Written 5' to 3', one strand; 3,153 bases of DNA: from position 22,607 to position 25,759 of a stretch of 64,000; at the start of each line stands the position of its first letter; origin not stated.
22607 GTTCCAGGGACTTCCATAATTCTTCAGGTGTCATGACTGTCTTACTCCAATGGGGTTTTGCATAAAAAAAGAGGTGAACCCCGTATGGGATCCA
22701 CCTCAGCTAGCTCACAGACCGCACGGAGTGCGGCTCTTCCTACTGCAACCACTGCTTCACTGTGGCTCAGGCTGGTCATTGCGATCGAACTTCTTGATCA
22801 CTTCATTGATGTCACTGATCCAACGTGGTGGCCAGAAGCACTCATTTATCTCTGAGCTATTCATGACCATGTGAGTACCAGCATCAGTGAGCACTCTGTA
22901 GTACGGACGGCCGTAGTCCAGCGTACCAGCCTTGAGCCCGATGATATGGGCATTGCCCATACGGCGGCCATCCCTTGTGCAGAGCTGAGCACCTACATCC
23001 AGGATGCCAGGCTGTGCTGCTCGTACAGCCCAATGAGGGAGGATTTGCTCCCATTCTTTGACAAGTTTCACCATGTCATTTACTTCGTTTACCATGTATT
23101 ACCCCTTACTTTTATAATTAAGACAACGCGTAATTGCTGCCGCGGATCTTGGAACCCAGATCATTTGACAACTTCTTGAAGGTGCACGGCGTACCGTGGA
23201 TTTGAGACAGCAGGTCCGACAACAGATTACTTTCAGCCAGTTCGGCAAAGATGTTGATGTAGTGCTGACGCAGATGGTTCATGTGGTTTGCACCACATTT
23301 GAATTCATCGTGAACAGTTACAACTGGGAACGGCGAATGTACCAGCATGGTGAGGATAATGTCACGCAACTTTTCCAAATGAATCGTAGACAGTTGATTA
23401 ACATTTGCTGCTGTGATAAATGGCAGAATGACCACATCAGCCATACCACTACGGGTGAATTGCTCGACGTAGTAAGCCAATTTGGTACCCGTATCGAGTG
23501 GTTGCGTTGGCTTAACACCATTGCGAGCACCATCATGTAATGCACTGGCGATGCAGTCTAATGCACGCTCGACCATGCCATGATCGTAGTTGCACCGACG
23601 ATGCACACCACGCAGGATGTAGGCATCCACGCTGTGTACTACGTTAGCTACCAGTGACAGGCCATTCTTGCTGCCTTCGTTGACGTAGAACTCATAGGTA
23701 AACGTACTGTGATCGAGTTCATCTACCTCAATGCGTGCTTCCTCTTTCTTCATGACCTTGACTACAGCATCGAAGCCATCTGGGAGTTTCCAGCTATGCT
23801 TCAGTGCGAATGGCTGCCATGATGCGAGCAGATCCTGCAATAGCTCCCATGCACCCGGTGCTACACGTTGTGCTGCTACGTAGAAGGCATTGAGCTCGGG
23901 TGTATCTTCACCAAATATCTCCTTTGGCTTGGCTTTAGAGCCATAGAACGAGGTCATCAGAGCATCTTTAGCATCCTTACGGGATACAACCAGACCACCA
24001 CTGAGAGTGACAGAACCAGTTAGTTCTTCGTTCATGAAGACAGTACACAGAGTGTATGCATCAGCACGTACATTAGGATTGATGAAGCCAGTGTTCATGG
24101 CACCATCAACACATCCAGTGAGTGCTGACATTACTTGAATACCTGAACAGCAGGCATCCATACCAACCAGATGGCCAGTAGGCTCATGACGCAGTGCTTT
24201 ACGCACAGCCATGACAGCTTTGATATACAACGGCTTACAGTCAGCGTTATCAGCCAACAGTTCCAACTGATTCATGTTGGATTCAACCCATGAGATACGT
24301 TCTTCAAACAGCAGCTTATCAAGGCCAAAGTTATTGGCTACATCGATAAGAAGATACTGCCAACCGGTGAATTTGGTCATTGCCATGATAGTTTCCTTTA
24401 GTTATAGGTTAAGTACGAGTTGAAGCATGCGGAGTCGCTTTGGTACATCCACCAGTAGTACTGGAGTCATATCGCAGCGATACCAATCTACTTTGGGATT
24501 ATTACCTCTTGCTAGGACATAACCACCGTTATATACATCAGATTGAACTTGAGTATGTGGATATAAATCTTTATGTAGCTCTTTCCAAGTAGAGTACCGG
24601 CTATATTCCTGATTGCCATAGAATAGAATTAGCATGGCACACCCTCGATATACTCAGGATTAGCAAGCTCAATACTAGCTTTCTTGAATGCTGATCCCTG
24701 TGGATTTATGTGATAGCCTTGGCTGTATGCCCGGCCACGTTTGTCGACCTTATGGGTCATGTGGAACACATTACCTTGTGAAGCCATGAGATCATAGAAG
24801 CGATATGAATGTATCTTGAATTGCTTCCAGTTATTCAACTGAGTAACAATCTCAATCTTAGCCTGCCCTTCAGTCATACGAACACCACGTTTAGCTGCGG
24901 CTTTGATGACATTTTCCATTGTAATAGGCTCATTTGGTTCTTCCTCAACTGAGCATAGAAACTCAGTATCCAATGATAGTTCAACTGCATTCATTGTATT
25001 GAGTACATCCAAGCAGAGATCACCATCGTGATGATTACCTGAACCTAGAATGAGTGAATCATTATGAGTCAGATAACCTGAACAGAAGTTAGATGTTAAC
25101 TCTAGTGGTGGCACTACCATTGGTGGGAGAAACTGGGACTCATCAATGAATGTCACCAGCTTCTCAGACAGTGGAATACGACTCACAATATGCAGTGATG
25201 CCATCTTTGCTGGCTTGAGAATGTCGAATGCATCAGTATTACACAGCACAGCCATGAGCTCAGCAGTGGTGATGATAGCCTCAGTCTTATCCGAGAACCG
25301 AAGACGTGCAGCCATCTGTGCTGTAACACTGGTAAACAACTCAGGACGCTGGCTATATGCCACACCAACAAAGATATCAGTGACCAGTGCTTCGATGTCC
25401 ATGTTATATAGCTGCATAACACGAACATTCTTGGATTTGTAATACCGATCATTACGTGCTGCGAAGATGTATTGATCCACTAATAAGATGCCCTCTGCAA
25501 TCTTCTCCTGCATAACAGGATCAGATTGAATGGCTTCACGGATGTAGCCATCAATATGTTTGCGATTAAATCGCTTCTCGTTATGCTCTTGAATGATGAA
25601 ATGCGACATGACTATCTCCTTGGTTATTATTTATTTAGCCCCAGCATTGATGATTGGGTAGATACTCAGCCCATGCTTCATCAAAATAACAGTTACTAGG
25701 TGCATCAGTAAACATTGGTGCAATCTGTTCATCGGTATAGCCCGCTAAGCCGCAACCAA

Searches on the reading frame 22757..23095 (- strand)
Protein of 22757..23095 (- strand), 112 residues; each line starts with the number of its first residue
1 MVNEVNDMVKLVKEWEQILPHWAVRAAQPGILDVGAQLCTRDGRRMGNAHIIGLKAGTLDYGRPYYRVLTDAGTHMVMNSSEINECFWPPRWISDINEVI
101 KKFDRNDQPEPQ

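Call 34: search_protein_families(library=phrogs, proteins=[window:22757-23095:-], max_evalue=0.001)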
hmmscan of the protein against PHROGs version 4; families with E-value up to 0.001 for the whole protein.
window:22757-23095:- (112 aa): 2 families
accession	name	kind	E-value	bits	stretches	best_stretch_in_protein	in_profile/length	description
phrog_9905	-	unknown function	6.6e-23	81.8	1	12-98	7-93/122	-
phrog_25643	-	unknown function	8.6e-11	42.7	1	18-100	108-185/190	-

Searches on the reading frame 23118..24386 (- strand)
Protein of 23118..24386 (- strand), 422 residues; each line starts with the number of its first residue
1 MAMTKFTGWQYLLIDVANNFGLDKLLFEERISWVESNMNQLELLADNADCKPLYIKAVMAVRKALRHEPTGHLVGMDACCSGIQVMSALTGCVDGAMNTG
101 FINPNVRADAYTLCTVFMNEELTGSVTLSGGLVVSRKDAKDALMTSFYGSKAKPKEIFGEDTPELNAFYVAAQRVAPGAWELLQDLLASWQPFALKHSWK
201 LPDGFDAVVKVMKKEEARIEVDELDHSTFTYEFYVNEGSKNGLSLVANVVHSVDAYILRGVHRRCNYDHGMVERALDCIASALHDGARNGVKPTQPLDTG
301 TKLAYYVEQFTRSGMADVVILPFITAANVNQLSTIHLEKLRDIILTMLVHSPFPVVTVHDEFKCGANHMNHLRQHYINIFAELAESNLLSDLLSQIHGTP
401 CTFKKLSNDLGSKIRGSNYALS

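Call 34: search_protein_families(library=phrogs, proteins=[window:23118-24386:-], max_evalue=0.001)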
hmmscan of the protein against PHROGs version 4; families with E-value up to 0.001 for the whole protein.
window:23118-24386:- (422 aa): 4 families
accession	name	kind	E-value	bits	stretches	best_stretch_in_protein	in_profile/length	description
phrog_2051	-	DNA, RNA and nucleotide metabolism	5.7e-153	510.7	1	3-422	1-401/401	RNA polymerase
phrog_20599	-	DNA, RNA and nucleotide metabolism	3e-36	125.4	1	3-142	1-146/149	RNA polymerase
phrog_414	-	DNA, RNA and nucleotide metabolism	1.5e-32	113.7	2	4-152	424-596/816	RNA polymerase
phrog_2166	-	DNA, RNA and nucleotide metabolism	1.4e-08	35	1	10-125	325-453/505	N4-like RNA polymerase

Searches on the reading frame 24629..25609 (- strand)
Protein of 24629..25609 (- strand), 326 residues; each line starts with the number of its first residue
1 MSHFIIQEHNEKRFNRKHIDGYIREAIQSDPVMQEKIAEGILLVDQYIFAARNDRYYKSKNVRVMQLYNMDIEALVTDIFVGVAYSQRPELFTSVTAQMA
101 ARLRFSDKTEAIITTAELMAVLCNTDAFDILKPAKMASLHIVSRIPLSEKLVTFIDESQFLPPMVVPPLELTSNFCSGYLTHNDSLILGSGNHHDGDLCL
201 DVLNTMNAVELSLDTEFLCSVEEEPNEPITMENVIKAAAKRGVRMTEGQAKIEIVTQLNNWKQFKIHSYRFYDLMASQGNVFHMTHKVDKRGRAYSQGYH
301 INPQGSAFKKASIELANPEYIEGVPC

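Call 34: search_protein_families(library=phrogs, proteins=[window:24629-25609:-], max_evalue=0.001)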
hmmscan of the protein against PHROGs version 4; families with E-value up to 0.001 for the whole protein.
window:24629-25609:- (326 aa): 2 families
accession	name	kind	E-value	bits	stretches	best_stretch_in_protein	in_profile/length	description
phrog_2166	-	DNA, RNA and nucleotide metabolism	3.5e-96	324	1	6-325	21-323/505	N4-like RNA polymerase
phrog_414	-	DNA, RNA and nucleotide metabolism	1.6e-14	54.1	1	85-321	147-423/816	RNA polymerase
